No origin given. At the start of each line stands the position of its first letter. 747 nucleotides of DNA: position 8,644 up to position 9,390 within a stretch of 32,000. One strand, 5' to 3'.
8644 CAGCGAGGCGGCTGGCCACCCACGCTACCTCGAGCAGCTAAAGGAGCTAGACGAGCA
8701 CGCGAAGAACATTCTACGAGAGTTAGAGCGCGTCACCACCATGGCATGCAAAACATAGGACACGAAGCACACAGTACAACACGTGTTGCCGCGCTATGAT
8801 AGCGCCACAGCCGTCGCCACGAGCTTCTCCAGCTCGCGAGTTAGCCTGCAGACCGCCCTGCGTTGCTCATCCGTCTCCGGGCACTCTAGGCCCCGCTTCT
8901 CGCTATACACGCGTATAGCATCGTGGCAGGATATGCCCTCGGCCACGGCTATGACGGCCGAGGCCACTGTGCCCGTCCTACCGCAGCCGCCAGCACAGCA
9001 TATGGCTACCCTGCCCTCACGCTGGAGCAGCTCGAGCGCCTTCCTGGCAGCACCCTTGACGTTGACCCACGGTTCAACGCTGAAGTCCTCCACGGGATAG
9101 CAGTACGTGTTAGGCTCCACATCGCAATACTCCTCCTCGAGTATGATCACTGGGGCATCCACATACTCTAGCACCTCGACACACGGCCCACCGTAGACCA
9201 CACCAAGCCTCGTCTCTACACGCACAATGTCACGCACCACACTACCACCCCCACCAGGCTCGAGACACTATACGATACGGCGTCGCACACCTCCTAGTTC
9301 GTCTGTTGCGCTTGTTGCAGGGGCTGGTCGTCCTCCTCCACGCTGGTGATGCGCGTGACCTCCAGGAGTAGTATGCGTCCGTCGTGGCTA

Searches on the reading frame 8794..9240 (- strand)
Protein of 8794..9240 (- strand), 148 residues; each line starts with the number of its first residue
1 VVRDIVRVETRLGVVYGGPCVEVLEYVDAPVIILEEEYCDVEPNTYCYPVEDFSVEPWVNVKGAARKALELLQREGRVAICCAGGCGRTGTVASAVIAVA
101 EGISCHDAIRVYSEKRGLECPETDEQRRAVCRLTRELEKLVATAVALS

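Call 6: search_protein_families(library=pfam, proteins=[window:8794-9240:-], max_evalue=0.01)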
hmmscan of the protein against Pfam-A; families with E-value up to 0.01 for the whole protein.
window:8794-9240:- (148 aa): 3 families
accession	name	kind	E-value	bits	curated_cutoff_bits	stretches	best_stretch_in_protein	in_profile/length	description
PF00782.25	DSPc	-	0.00018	21.8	33.5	1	44-121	41-119/133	Dual specificity phosphatase, catalytic domain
PF22785.1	Tc-R-P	-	0.00019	22.4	27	1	48-96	52-100/106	Polymorphic toxin system, DSP-PTPase phosphatase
PF22784.1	PTP-SAK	-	0.0012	19.4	27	1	64-105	76-116/153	Swiss Army Knife protein, DSP-PTPase phosphatase domain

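Call 7: search_protein_families(library=ncbifam, proteins=[window:8794-9240:-], max_evalue=0.01)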
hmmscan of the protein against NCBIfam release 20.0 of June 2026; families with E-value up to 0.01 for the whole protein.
window:8794-9240:- (148 aa): 0 families

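Call 13: find_homologous_proteins(query=window:8794-9240:-, max_evalue=0.001)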
Query window:8794-9240:- (148 aa): 3 proteins with E <= 0.001 among 97 candidates.
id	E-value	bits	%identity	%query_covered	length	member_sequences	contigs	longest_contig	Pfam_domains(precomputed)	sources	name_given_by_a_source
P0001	4.5e-91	320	100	100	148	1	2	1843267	-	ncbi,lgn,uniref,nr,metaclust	ncbi:hypothetical protein Pyrfu_0426 [Pyrolobus fumarii 1A]|uniref:Tyrosine specific protein phospha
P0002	8.6e-15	73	47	76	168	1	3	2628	PF22784.2,PF22741.2,PF22785.2,PF00782.26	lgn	-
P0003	5.9e-12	64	38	76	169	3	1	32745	PF22784.2,PF22741.2,PF22785.2,PF00782.26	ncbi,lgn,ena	-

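Call 16: search_solved_structures(query=window:8794-9240:-, max_evalue=1, show_alignments=3)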
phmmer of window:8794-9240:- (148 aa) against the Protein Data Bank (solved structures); distinct sequences matched with E-value up to 1: 22.
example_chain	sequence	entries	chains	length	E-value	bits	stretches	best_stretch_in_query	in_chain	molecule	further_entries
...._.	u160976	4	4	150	9.6e-06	28.9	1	46-139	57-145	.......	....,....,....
5z59_A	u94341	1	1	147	1.1e-05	28.7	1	47-132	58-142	Protein-tyrosine phosphatase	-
5z5a_A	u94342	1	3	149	1.2e-05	28.7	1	47-132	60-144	Protein-tyrosine phosphatase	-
5z5b_A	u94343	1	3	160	1.6e-05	28.3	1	47-146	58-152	Protein-tyrosine phosphatase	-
25xa_A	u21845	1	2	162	0.0019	21.5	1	49-138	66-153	Dual specificity protein phosphatase family protein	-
2i6i_A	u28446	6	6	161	0.0032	20.8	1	71-110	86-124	Sulfolobus solfataricus protein tyrosine phosphatase | protein tyrosine phosphatase | SsoPTP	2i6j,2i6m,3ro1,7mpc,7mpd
4erc_A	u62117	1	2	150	0.013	18.8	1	74-132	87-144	Dual specificity protein phosphatase 23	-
2img_A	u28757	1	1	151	0.013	18.8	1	74-132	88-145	Dual specificity protein phosphatase 23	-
3sr9_A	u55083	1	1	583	0.019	18.3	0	56-98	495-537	Receptor-type tyrosine-protein phosphatase S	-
2gwo_A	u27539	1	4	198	0.024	17.9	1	63-125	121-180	Dual specificity protein phosphatase 13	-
4bpc_A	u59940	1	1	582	0.026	17.8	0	56-99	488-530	RECEPTOR-TYPE TYROSINE-PROTEIN PHOSPHATASE S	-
2fh7_A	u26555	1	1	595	0.032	17.5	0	56-99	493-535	Receptor-type tyrosine-protein phosphatase S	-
2pq5_A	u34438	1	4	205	0.047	17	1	63-127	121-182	Dual specificity protein phosphatase 13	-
2dxp_A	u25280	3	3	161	0.078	16.3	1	71-110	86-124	Sulfolobus solfataricus protein tyrosine phosphatase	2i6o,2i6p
6uzt_A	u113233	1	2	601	0.079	16.3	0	77-118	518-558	Receptor-type tyrosine-protein phosphatase alpha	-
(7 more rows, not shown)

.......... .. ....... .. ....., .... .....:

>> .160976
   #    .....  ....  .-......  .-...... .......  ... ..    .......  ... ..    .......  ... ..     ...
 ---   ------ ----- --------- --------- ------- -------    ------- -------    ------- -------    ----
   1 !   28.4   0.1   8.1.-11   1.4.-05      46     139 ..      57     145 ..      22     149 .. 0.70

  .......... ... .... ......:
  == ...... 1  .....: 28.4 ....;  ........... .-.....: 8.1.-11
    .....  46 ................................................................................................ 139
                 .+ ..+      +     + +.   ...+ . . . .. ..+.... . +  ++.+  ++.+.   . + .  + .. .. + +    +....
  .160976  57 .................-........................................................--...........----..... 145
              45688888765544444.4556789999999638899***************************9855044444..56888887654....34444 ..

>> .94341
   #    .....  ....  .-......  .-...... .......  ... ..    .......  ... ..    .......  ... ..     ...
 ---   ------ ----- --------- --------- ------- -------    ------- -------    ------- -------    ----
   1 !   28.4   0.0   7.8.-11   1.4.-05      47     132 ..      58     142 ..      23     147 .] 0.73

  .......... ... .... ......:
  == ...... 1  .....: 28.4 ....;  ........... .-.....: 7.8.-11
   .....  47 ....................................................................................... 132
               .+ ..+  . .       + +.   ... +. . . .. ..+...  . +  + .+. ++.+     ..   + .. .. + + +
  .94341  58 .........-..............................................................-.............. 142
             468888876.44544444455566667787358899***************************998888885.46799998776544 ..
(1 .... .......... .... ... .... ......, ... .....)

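Call 17: find_encoding_contigs(protein=P0003, flank=10000, max_places=6)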
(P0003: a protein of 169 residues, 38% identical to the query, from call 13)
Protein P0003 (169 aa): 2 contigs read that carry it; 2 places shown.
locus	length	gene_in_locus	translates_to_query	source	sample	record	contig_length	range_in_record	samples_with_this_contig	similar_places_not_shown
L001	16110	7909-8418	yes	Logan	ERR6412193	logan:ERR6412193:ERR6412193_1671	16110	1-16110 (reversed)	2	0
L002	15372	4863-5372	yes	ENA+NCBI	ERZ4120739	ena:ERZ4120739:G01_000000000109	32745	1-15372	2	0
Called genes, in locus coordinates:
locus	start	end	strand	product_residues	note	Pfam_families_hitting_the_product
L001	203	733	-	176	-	PF13489:Methyltransf_23, PF13847:Methyltransf_31, PF08241:Methyltransf_11, PF08242:Methyltransf_12, PF13649:Methyltransf_25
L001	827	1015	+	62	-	-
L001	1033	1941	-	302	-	PF04055:Radical_SAM, PF13186:SPASM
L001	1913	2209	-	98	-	-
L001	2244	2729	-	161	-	PF01040:UbiA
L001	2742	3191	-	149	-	PF01040:UbiA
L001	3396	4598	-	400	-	PF00291:PALP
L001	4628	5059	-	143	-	PF02195:ParB_N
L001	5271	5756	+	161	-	PF19315:MC_hydratase, PF01575:MaoC_dehydratas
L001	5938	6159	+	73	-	PF01022:HTH_5 (weak), PF12802:MarR_2 (faint), PF12840:HTH_20 (faint)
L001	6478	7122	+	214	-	-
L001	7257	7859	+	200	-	PF02517:Rce1-like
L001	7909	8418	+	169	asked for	PF00782:DSPc, PF22785:Tc-R-P, PF22784:PTP-SAK, PF22741:PTP-NADK (weak)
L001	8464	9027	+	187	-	PF01923:Cob_adeno_trans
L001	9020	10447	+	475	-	PF00171:Aldedh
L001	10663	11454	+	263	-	PF00705:PCNA_N, PF02747:PCNA_C (faint)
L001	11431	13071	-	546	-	PF01921:tRNA-synt_1f, PF19269:Anticodon_2 (weak)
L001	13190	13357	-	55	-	PF01020:Ribosomal_L40e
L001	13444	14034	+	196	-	-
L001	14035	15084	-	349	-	PF00752:XPG_N, PF00867:XPG_I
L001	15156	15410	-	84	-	-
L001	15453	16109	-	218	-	?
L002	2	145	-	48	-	?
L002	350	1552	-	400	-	PF00291:PALP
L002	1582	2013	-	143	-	PF02195:ParB_N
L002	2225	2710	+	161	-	PF19315:MC_hydratase, PF01575:MaoC_dehydratas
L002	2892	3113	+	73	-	PF01022:HTH_5 (weak), PF12802:MarR_2 (faint), PF12840:HTH_20 (faint)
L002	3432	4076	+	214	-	-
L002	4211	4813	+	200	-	PF02517:Rce1-like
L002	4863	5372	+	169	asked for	PF00782:DSPc, PF22785:Tc-R-P, PF22784:PTP-SAK, PF22741:PTP-NADK (weak)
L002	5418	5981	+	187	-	PF01923:Cob_adeno_trans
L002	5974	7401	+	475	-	PF00171:Aldedh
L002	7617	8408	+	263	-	PF00705:PCNA_N, PF02747:PCNA_C (faint)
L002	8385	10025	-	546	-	PF01921:tRNA-synt_1f, PF19269:Anticodon_2 (weak)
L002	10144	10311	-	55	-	PF01020:Ribosomal_L40e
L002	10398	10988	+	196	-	-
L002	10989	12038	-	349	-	PF00752:XPG_N, PF00867:XPG_I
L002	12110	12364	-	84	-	-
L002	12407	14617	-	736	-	PF02359:CDC48_N, PF02933:CDC48_2, PF00004:AAA, PF05496:RuvB_N (weak), PF07724:AAA_2 (weak), PF17862:AAA_lid_3, PF00004:AAA, PF17862:AAA_lid_3, +24 more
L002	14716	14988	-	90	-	PF00736:EF1_GNE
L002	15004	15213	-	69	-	PF07754:Ribosomal_aS21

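Call 18: find_encoding_contigs(protein=P0002, flank=10000, max_places=6)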
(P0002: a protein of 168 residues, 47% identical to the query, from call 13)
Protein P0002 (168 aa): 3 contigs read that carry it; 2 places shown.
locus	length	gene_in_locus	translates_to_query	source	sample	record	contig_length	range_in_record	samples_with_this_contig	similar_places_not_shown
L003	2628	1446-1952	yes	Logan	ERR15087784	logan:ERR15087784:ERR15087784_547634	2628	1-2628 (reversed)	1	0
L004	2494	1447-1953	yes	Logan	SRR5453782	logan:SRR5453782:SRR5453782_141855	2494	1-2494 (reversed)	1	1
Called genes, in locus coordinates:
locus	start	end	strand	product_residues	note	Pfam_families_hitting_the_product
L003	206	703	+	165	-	PF19315:MC_hydratase, PF01575:MaoC_dehydratas, PF13452:FAS1_DH_region (weak)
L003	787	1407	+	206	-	PF02517:Rce1-like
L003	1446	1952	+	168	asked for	PF00782:DSPc, PF22784:PTP-SAK, PF22741:PTP-NADK, PF22785:Tc-R-P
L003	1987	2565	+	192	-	PF01923:Cob_adeno_trans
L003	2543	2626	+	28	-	?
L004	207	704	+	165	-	PF19315:MC_hydratase, PF01575:MaoC_dehydratas, PF13452:FAS1_DH_region (weak)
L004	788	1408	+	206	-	PF02517:Rce1-like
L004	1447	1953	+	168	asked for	PF00782:DSPc, PF22784:PTP-SAK, PF22741:PTP-NADK, PF22785:Tc-R-P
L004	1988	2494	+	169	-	?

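Call 21: find_related_loci(query=A1, collection=genome_contigs, flank=10000)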
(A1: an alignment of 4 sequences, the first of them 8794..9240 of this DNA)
Query A1 (148 aa) in genome_contigs; peptide patterns used: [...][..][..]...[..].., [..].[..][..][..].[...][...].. (x = any residue, [..] = any of these).
43 stretches matched a pattern; 5 encode a relative of the query (tblastn E <= 1e-3); 5 distinct loci.
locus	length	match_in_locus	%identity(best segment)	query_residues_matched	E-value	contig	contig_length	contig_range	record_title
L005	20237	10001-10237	34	48-127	3e-7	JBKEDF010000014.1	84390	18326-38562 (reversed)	MAG: Pseudorhodobacter sp. isolate VLC_027 k121_7599063, whole genome shotgun sequence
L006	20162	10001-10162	35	62-116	6e-6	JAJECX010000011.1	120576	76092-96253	MAG: Anaerolineae bacterium isolate jk18xAbins.45 k141_244568, whole genome shotgun sequence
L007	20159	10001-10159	35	63-116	1e-5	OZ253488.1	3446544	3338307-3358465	MAG: Phototrophicaceae bacterium isolate e6849e2b-53ec-4272-8860-5706dd3a7f4a genome assembly, chromosome: 2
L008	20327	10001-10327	31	27-130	2e-5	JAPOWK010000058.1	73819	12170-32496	MAG: Chloroflexota bacterium isolate COS2_bin_22 NODE_200_length_73819_cov_47.3196, whole genome shotgun sequence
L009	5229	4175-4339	39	74-130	2e-4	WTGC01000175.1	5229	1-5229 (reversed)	MAG: Chloroflexi bacterium isolate CO36386bin_32 NODE_6311_length_5229_cov_43.366641, whole genome shotgun sequence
